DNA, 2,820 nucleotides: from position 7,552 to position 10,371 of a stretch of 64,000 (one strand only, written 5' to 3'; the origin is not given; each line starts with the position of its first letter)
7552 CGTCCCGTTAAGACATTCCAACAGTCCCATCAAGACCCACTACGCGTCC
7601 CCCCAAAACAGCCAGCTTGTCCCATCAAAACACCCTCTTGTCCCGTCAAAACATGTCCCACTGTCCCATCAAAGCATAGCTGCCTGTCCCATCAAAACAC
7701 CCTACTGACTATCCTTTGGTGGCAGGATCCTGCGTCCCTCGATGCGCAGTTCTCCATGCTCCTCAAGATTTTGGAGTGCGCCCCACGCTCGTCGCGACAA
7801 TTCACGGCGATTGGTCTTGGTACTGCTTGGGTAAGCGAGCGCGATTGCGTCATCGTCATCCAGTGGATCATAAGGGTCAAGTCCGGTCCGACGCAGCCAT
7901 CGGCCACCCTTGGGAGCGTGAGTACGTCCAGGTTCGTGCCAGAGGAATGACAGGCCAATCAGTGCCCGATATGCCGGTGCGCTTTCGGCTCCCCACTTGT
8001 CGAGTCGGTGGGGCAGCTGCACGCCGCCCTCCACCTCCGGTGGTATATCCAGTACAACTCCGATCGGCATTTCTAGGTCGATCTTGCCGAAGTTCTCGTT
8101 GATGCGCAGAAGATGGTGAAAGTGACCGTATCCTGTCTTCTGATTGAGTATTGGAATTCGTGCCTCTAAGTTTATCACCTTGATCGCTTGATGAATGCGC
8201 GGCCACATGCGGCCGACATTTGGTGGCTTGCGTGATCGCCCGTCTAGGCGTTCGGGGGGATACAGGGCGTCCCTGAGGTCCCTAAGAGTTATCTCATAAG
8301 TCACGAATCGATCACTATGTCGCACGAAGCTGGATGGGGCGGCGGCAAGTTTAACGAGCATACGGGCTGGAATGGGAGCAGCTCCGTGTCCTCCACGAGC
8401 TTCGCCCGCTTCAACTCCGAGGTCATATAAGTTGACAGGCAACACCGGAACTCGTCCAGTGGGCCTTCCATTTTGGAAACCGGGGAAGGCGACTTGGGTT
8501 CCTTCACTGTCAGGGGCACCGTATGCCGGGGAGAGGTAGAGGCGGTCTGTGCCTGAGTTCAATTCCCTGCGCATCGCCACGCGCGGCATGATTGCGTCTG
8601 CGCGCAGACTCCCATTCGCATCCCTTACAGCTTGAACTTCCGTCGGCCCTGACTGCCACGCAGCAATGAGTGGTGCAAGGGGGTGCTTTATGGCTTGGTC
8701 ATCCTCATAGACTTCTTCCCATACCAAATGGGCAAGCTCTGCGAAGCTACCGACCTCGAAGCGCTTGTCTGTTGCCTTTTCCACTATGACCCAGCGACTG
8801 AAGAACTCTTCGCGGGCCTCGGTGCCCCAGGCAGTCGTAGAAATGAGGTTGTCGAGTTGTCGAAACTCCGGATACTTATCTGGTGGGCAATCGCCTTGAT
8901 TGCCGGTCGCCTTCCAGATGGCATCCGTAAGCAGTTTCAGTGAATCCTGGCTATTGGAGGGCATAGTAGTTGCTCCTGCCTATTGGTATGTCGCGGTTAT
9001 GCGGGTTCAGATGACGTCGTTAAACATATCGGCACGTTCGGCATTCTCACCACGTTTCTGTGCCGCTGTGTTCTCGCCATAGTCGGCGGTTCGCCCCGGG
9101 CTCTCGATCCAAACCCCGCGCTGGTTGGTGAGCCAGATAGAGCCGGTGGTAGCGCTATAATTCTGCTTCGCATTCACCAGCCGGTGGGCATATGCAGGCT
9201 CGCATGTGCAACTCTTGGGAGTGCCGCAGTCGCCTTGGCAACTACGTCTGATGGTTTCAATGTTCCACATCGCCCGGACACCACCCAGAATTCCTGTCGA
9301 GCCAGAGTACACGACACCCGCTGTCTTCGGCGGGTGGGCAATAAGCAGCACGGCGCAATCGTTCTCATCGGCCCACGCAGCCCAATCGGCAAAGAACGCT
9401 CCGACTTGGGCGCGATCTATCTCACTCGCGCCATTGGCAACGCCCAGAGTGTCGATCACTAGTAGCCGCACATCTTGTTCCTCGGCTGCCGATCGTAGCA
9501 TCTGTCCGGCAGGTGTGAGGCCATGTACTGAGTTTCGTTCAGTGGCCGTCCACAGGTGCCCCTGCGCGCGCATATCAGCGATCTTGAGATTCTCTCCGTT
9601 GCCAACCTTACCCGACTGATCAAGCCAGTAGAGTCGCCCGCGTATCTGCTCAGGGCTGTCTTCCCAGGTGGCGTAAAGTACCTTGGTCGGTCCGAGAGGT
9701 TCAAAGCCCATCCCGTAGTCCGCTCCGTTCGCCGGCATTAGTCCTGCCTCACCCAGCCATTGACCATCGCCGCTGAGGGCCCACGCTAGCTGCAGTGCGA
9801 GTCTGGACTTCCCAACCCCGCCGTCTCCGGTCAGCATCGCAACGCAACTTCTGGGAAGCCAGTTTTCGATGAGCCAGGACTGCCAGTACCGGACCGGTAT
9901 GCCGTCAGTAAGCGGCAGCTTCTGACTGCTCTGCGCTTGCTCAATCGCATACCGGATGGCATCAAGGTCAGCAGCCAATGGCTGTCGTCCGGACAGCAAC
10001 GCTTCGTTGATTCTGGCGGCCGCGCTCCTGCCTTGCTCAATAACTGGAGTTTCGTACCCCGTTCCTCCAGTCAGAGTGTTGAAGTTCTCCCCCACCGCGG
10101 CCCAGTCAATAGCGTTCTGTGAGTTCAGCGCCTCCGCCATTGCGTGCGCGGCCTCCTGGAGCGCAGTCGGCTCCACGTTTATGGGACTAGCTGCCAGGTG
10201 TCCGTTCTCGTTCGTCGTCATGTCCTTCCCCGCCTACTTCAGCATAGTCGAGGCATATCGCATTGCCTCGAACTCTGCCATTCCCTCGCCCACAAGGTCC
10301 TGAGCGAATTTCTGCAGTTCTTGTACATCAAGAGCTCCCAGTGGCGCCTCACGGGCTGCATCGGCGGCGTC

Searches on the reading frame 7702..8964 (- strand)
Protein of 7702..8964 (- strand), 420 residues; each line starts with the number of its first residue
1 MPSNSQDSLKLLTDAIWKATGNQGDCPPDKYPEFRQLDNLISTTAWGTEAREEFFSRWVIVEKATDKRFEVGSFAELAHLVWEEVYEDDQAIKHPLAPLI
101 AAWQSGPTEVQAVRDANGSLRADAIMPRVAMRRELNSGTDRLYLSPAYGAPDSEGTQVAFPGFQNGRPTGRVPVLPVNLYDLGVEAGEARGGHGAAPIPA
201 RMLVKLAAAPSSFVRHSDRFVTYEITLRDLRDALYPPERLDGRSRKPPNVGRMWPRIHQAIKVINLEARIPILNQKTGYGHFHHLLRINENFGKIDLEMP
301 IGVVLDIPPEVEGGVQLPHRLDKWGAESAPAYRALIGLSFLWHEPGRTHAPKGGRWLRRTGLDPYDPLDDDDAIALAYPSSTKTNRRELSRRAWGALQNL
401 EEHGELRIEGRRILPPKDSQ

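Call 10: search_protein_families(library=pfam, max_evalue=0.001, proteins=[window:7702-8964:-])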
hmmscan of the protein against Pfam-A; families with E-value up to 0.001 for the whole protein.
window:7702-8964:- (420 aa): 0 families

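Call 107: find_encoding_contigs(protein=window:7702-8964:-, flank=10000, max_places=4)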
Protein window:7702-8964:- (420 aa): 10 contigs read that carry it; 4 places shown.
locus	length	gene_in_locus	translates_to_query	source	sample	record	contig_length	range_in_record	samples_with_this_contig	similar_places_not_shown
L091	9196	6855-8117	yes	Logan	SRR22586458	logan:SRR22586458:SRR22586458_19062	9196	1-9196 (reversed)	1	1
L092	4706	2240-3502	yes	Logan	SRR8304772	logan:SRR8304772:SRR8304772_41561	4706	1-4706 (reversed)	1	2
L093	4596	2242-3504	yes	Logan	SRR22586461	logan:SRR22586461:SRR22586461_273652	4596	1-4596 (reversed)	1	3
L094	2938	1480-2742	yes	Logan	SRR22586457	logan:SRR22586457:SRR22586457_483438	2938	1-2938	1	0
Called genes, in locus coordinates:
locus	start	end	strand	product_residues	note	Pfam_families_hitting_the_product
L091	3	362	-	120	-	?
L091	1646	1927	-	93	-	-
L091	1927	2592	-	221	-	PF01656:CbiA, PF10609:ParA (faint), PF13614:AAA_31 (weak)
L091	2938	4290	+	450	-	PF13173:AAA_14, PF13635:DUF4143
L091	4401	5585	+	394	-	-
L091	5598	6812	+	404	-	PF13481:AAA_25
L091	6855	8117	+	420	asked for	-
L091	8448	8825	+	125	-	-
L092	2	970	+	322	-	?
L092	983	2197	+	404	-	PF13481:AAA_25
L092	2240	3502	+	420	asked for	-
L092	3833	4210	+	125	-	-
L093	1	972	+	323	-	?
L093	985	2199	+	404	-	PF13481:AAA_25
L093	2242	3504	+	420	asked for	-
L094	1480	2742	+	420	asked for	-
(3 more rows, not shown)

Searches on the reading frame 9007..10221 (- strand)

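Call 10: search_protein_families(library=pfam, max_evalue=0.001, proteins=[window:9007-10221:-])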
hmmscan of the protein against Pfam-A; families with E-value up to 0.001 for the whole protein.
window:9007-10221:- (404 aa): 1 family
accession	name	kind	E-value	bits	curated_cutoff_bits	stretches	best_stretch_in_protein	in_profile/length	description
PF13481.12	AAA_25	-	1.7e-30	106.6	27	1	114-301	22-194/195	AAA domain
